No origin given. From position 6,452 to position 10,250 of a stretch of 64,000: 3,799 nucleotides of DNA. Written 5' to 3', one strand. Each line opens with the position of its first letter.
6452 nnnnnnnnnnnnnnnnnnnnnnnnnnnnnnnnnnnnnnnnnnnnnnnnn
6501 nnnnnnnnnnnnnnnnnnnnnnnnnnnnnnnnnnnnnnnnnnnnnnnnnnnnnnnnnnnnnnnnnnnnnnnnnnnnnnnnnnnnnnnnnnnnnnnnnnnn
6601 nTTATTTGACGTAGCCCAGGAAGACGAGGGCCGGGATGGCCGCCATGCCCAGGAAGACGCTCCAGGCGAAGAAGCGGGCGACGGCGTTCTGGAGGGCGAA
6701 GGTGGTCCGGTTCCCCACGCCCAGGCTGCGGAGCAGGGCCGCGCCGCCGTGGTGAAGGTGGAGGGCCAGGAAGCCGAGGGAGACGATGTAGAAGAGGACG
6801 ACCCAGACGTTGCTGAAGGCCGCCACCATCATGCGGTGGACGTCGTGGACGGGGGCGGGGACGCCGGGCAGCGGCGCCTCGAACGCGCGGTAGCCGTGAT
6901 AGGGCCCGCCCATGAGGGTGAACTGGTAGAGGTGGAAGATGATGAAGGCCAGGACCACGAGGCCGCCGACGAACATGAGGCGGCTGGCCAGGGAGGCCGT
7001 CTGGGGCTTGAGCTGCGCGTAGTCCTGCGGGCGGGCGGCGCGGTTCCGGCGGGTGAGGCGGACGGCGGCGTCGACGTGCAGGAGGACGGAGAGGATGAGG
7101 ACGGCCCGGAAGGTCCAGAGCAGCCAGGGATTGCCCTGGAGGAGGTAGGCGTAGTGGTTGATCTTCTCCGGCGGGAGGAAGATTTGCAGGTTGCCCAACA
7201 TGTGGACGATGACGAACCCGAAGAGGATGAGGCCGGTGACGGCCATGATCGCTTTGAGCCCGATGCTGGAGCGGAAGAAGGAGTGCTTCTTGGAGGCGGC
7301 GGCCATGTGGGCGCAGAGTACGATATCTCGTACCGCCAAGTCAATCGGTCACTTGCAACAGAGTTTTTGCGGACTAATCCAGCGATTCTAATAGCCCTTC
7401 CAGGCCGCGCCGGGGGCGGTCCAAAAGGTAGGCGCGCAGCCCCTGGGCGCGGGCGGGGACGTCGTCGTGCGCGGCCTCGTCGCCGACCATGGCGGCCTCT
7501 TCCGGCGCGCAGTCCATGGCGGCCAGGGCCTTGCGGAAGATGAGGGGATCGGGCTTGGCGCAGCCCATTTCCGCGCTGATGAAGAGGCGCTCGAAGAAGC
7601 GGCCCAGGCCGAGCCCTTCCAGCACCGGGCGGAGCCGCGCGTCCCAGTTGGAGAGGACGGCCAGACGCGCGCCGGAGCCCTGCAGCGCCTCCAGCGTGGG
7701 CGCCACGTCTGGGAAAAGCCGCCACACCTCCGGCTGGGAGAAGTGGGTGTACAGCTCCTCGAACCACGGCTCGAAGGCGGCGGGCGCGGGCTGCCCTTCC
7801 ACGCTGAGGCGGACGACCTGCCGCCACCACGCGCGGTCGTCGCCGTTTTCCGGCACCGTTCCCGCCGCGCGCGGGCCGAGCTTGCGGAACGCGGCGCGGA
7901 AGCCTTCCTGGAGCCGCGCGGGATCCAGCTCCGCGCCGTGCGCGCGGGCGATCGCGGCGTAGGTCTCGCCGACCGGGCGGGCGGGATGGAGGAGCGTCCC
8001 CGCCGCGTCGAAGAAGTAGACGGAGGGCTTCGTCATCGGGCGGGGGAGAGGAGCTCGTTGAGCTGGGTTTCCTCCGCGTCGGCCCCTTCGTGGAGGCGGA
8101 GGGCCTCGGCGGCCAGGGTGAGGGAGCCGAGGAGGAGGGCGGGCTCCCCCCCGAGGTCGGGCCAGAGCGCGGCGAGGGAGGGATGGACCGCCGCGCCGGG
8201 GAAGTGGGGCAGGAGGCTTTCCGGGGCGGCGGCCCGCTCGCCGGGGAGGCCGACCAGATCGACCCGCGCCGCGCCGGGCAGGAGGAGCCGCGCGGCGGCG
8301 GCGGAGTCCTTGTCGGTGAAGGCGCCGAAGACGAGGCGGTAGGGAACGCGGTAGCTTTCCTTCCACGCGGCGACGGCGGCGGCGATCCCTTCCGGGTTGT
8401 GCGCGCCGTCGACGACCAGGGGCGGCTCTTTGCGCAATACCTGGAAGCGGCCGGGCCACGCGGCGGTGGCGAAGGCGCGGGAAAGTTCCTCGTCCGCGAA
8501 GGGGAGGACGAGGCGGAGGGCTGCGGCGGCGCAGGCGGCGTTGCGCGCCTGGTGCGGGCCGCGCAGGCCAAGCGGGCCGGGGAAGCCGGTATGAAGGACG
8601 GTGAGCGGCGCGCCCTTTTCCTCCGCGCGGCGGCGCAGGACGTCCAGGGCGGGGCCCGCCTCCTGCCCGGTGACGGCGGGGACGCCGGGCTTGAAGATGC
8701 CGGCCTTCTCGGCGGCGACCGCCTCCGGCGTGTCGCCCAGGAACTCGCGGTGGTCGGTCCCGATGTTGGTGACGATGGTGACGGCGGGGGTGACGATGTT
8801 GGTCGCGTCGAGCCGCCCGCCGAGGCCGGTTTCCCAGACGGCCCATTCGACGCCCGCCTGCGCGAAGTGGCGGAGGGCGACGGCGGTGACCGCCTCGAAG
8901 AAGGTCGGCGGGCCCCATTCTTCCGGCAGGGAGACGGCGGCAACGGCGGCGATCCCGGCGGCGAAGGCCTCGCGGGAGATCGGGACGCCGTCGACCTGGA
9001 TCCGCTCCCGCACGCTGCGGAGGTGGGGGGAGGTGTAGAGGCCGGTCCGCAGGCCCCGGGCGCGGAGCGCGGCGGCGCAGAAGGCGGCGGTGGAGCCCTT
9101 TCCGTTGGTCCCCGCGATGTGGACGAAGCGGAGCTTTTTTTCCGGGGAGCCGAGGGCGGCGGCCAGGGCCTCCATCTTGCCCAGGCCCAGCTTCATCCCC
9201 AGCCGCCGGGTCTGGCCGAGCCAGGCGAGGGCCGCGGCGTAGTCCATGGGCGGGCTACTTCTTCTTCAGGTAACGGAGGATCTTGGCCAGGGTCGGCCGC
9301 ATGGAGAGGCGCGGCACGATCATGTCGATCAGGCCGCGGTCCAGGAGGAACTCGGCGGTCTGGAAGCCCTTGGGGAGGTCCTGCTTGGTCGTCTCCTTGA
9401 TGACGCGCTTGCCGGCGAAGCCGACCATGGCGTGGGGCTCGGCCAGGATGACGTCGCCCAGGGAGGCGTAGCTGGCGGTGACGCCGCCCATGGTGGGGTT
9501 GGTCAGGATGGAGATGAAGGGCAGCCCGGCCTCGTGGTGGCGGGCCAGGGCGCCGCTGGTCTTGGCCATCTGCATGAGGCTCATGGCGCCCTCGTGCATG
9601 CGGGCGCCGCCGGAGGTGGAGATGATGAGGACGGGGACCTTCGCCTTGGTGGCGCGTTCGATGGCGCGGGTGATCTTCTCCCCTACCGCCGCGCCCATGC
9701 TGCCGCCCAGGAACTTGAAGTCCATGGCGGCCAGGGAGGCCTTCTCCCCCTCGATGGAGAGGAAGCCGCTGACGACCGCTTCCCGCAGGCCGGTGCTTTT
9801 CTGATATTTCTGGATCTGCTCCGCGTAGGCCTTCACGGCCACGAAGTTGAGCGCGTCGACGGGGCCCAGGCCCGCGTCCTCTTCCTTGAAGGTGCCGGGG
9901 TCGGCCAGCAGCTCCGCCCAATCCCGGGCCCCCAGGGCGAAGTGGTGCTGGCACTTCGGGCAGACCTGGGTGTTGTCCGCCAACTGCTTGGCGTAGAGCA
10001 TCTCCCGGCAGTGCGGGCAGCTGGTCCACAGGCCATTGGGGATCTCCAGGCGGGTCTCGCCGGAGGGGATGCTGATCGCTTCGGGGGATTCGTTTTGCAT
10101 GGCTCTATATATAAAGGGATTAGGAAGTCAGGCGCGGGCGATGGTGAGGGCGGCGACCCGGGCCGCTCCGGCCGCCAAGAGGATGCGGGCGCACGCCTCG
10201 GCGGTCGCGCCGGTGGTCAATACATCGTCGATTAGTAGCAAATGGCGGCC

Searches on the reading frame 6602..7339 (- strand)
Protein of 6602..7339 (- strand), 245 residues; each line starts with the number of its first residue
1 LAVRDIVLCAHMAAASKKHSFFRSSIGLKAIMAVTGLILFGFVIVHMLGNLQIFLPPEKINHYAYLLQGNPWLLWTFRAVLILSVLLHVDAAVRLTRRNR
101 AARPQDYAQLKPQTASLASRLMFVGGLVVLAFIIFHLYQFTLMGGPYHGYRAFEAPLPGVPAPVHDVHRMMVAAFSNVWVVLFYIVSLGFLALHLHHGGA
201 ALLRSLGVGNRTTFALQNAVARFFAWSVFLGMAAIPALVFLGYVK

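Call 28: search_protein_families(library=pfam, proteins=[window:6602-7339:-], max_evalue=0.00001)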
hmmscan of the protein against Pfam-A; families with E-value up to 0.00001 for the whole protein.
window:6602-7339:- (245 aa): 0 families

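Call 76: search_protein_families(library=pfam, proteins=[window:6602-7339:-], max_evalue=1)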
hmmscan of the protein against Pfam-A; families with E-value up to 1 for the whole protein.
window:6602-7339:- (245 aa): 2 families
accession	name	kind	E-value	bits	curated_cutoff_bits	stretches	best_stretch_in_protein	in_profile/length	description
PF01127.27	Sdh_cyt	-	0.028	14.9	25.8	1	31-94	25-89/122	Succinate dehydrogenase/Fumarate reductase transmembrane subunit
PF12750.12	Maff2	-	0.065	13.5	27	1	25-51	43-69/70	Maff2 family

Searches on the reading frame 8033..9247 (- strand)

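Call 28: search_protein_families(library=pfam, proteins=[window:8033-9247:-], max_evalue=0.00001)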
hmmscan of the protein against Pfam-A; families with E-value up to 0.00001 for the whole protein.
window:8033-9247:- (404 aa): 2 families
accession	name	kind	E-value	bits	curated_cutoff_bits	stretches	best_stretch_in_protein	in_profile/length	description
PF08245.18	Mur_ligase_M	-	5.2e-11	43.3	24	1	44-186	1-111/200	Mur ligase middle domain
PF02875.26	Mur_ligase_C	-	3.6e-10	41.2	28.4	1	266-349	1-91/127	Mur ligase, glutamate ligase domain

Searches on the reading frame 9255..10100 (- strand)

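Call 28: search_protein_families(library=pfam, proteins=[window:9255-10100:-], max_evalue=0.00001)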
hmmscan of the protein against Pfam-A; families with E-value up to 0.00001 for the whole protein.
window:9255-10100:- (281 aa): 2 families
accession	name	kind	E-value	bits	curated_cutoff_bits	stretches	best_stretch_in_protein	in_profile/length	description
PF01039.27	Carboxyl_trans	-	9.7e-21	74.4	22.3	1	95-239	33-178/493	Carboxyl transferase domain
PF17848.7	Zn_ribbon_ACC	-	7.8e-12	45.6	24.5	1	25-50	1-26/26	Acetyl-CoA carboxylase zinc finger domain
